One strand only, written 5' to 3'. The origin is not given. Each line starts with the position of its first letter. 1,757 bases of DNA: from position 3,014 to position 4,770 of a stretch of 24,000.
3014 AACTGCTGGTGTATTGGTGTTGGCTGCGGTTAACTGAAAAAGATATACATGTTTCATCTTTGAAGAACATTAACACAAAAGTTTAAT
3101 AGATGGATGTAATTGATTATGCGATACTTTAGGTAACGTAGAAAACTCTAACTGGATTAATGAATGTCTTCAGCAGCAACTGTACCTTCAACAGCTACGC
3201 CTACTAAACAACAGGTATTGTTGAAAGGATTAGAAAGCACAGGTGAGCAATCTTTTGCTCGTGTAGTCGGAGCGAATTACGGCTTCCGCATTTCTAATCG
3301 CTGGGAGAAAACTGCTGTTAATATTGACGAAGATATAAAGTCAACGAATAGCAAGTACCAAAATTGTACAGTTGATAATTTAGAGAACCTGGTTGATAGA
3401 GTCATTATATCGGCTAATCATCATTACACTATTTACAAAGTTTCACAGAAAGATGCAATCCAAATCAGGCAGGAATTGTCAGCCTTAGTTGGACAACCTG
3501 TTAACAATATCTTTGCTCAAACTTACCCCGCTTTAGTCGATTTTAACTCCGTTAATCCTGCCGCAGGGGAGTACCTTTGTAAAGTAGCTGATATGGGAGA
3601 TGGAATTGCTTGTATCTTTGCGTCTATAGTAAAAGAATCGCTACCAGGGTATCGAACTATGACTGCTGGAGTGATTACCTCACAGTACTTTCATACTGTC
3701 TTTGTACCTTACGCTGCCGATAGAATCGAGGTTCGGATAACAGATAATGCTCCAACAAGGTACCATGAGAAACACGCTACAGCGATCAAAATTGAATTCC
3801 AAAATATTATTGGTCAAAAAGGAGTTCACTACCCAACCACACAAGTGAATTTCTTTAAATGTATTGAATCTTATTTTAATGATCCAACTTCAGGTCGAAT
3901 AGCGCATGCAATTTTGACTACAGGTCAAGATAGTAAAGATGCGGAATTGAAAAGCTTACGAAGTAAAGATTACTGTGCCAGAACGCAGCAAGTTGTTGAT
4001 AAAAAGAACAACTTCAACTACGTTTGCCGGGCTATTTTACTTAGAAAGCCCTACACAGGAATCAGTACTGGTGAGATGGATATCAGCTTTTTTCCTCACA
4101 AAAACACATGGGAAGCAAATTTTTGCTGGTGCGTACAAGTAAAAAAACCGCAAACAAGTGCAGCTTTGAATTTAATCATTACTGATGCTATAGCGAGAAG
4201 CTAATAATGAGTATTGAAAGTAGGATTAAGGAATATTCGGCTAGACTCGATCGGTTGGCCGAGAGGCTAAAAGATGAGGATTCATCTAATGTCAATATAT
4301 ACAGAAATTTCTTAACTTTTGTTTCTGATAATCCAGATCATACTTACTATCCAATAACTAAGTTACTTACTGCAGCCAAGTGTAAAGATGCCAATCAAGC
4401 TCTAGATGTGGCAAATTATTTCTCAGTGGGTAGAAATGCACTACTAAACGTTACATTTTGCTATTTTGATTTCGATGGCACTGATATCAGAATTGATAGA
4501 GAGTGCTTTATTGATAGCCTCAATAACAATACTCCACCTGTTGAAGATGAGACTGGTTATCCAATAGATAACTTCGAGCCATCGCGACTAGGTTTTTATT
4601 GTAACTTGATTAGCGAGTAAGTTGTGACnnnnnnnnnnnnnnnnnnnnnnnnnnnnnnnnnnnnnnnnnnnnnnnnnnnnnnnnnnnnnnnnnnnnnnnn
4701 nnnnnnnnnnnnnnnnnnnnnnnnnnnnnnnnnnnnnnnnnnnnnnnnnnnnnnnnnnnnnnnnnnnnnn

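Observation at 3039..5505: Compositionally foreign three-gene operon of unassignable proteins: candidate novel defence/accessory cassette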

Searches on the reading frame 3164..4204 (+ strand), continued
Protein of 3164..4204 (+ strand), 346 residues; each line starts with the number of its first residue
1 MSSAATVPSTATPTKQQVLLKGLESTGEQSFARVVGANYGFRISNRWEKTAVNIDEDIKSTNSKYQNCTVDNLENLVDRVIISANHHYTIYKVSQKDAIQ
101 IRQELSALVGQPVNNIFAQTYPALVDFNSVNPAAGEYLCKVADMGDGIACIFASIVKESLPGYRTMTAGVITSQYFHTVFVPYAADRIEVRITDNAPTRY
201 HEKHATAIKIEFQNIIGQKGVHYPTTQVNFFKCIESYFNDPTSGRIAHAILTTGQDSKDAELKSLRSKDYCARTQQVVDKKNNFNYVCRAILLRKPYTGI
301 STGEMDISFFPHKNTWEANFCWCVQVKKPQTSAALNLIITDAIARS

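Call 78: search_protein_representatives(alignment_id=A1)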
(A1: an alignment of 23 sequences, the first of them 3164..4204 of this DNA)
Query: 23 sequences, 347 profile positions. Proteins with E-value up to 0.001 (for the whole library): 41; up to 1e-10: 18; up to 1e-30: 14. The best 41 are listed.
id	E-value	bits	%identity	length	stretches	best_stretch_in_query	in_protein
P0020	1.7e-172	589.8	-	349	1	1-347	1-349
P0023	3.0e-148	510.0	-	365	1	7-346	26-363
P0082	2.8e-105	368.8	-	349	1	5-347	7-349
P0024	1.8e-102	359.5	-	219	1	1-213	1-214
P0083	3.5e-99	348.7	-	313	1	36-347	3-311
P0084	2.5e-78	280.1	-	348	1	11-346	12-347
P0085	1.9e-70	254.2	-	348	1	3-346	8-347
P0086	2.1e-70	254.0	-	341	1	4-346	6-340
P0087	3.6e-66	240.1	-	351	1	12-347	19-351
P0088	7.3e-63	229.3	-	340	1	12-346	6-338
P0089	9.0e-55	202.6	-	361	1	12-346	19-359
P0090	3.9e-51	190.7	-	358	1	7-346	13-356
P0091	7.0e-43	163.5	-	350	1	5-346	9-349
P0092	1.2e-32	129.9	-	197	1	11-197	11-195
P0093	8.6e-26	107.3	-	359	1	3-278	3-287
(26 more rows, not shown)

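Call 95: list_cluster_members(proteins=[window:3164-4204:+, window:4207-4620:+, P0056, P0034])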
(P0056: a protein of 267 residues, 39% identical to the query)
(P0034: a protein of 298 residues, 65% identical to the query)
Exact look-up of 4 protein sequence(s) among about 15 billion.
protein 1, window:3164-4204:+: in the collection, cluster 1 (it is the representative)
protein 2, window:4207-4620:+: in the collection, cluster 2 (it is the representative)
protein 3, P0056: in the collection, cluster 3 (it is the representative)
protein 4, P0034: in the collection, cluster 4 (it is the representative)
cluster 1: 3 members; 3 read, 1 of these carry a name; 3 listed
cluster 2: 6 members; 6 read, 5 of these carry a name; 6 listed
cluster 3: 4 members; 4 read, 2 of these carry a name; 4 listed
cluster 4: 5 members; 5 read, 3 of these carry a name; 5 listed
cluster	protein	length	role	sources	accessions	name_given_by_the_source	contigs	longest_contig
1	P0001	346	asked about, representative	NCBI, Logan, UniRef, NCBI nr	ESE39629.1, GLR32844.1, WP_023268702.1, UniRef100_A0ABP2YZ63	hypothetical protein [Shewanella decolorationis] | Uncharacterized protein n=1 Tax=Shewanella decolorationis S12 TaxID=1353536 ...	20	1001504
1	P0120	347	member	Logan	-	-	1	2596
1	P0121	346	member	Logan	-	-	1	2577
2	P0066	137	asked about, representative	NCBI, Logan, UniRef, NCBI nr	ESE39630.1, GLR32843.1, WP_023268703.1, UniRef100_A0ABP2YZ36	hypothetical protein [Shewanella decolorationis] | Uncharacterized protein n=1 Tax=Shewanella decolorationis S12 TaxID=1353536 ...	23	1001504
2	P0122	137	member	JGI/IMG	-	hypothetical protein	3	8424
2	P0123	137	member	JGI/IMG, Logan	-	hypothetical protein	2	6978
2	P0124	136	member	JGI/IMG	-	hypothetical protein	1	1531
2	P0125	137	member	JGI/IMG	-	hypothetical protein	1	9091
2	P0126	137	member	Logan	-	-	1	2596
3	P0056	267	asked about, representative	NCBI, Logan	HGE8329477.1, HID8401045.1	TPA: hypothetical protein ACXIJH_001298 [Serratia marcescens]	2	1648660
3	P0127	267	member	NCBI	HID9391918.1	TPA: hypothetical protein ACXIY6_000133 [Serratia marcescens]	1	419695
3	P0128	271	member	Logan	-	-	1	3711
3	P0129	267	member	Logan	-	-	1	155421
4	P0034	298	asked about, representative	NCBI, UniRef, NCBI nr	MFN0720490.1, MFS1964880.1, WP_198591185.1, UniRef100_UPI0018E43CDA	hypothetical protein BCU39_008410 [Vibrio cyclitrophicus] | hypothetical protein n=1 Tax=Vibrio cyclitrophicus TaxID=47951 RepID=UPI0018E43CDA | hypothetical protein [Vibrio cyclitrophicus]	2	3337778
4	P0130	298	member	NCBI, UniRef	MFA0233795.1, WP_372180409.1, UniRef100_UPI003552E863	hypothetical protein [Vibrio sp. 10N.222.55.C7] | hypothetical protein n=1 Tax=Vibrio sp. 10N.222.55.C7 TaxID=3229650 RepID=UPI003552E863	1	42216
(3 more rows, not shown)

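Call 97: search_solved_structures(query=A8, max_evalue=10, show_alignments=2)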
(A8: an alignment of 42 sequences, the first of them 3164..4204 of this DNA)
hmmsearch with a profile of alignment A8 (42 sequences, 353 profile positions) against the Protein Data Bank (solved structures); distinct sequences matched with E-value up to 10: 4.
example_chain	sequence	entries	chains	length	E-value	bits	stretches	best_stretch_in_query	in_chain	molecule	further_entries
4wfc_A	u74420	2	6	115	0.31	12.9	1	57-102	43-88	Exosome complex exonuclease RRP6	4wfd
6esb_7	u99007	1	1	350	0.95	11.2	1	210-243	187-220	Minor capsid protein VP2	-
4bts_AR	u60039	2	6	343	1.3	10.8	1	262-321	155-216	40S RIBOSOMAL PROTEIN RACK1 | RACK1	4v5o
3bs6_A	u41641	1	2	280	1.9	10.2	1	145-188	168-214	Inner membrane protein oxaA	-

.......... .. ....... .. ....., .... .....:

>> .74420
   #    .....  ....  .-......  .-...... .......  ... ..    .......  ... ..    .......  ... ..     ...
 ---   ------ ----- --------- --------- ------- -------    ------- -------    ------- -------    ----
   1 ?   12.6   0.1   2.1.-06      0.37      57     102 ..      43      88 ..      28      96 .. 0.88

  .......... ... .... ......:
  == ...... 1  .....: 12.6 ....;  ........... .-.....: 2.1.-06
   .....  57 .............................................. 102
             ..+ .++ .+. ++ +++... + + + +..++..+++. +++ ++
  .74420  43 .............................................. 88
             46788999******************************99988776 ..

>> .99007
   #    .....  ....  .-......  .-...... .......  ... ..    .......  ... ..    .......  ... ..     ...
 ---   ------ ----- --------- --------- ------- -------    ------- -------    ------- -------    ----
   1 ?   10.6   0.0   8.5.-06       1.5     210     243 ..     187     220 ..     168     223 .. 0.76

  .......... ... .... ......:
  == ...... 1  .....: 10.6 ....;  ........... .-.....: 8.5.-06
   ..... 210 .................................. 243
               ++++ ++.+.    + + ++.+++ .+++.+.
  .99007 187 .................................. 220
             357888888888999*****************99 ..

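Call 98: search_protein_families(library=pfam, alignment_id=A8, max_evalue=0.01)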
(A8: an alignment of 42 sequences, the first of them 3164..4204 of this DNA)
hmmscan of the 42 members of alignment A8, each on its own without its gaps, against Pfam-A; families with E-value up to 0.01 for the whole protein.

A. member 1, window:3164-4204:+ (346 aa): 0 families

B. families by the number of members that match (of 42 scanned): 3 families
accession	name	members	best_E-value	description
PF03198.20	Glyco_hydro_72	1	0.0013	Glucanosyltransferase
PF01873.23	eIF-5_eIF-2B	1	0.0084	Domain found in IF2B/IF5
PF03786.19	UxuA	1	0.0089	D-mannonate dehydratase (UxuA)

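Call 111: find_related_loci(query=A1, collection=viral_contigs, flank=6000)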
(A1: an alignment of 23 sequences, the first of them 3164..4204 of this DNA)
Query A1 (346 aa) in viral_contigs; peptide patterns used: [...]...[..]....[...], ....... (x = any residue, [..] = any of these).
23 stretches matched a pattern, but none encodes a relative of the query by tblastn (E <= 1e-3).

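Call 125: search_dna_similar(query=window:3164-4204:+, collection=plasmids, mode=protein, max_rows=10, max_evalue=0.001)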
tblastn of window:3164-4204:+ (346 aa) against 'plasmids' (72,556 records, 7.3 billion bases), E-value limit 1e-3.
Records with a match: 1; places in all: 1; records where one place covers at least 80% of the query: 1.
Best place of each record, by identity: <60% 1.
By first word of the organism name: Pantoea 1.
By predicted mobility (MOB-suite, as given by PLSDB): non-mobilizable 1.
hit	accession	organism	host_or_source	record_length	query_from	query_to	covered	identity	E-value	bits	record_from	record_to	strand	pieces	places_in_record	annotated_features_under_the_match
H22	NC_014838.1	Pantoea sp. At-9b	-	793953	19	346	95%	29.1%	1e-30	130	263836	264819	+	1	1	hypothetical protein (x2)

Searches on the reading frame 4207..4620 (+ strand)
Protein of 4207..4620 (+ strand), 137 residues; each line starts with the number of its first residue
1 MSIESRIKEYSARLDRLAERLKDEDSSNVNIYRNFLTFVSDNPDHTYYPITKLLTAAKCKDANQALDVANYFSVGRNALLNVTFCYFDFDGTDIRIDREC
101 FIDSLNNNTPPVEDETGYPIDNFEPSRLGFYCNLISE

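Call 3: search_protein_families(library=pfam, proteins=[window:4207-4620:+], max_evalue=1)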
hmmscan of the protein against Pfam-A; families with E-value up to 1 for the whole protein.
window:4207-4620:+ (137 aa): 1 family
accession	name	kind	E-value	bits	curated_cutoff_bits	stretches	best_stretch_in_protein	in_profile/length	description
PF10994.13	DUF2817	-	0.18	11.7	23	1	25-62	108-146/341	Protein of unknown function (DUF2817)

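Call 4: search_protein_families(library=padloc, proteins=[window:4207-4620:+], max_evalue=1)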
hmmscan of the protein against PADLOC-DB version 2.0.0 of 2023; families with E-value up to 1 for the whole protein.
window:4207-4620:+ (137 aa): 0 families

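Call 6: search_protein_families(library=ncbifam, proteins=[window:4207-4620:+], max_evalue=1)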
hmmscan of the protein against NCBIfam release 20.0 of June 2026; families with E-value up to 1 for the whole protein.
window:4207-4620:+ (137 aa): 0 families

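Call 7: search_protein_families(library=phrogs, proteins=[window:4207-4620:+], max_evalue=1)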
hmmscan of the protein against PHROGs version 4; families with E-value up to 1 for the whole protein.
window:4207-4620:+ (137 aa): 1 family
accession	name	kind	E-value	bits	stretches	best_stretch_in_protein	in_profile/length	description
phrog_21749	-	unknown function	0.16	12.5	1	94-128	35-69/208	-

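Call 13: find_homologous_proteins(query=window:4207-4620:+)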
Query window:4207-4620:+ (137 aa): 16 proteins with E <= 0.001 among 25 candidates.
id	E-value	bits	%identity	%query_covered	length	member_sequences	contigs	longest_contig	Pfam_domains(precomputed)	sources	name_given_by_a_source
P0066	5.6e-87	307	100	100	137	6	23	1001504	-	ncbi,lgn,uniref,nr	ncbi:hypothetical protein [Shewanella decolorationis]|uniref:Uncharacterized protein n=1 Tax=Shewane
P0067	4.8e-71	255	83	100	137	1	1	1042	-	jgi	jgi:hypothetical protein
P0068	4.0e-69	249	78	100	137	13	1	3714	-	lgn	-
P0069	1.7e-67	243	77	100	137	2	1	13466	-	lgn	-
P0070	2.0e-65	237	74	100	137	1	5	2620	-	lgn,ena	-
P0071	3.0e-65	236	72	100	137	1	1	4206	-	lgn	-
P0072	3.3e-65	236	76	100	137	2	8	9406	-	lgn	-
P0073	7.0e-65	235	76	100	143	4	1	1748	-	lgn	-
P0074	3.1e-64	233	74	100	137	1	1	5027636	-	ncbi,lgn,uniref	ncbi:hypothetical protein [Agarivorans sp. Z349TD_8]|uniref:hypothetical protein n=1 Tax=Agarivorans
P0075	5.7e-64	232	75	100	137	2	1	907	-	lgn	-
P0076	8.8e-64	231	73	100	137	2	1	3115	-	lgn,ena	-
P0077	7.6e-63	228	73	100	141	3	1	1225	-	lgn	-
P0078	4.1e-62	226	74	100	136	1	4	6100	-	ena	-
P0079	3.0e-61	223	74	100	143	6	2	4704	-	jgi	jgi:hypothetical protein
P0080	4.1e-58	213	69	100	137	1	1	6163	-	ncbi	-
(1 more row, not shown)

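Call 31: search_solved_structures(query=A4, max_evalue=10, show_alignments=1)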
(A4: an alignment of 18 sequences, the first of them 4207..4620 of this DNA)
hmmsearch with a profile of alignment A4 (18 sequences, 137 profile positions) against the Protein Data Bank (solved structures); distinct sequences matched with E-value up to 10: 2.
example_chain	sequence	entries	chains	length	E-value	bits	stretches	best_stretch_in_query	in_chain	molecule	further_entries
3hh0_A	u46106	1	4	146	0.15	15.3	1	4-41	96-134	Transcriptional regulator, MerR family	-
4woq_A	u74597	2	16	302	0.3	14.3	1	52-107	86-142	N-acetylneuraminate lyase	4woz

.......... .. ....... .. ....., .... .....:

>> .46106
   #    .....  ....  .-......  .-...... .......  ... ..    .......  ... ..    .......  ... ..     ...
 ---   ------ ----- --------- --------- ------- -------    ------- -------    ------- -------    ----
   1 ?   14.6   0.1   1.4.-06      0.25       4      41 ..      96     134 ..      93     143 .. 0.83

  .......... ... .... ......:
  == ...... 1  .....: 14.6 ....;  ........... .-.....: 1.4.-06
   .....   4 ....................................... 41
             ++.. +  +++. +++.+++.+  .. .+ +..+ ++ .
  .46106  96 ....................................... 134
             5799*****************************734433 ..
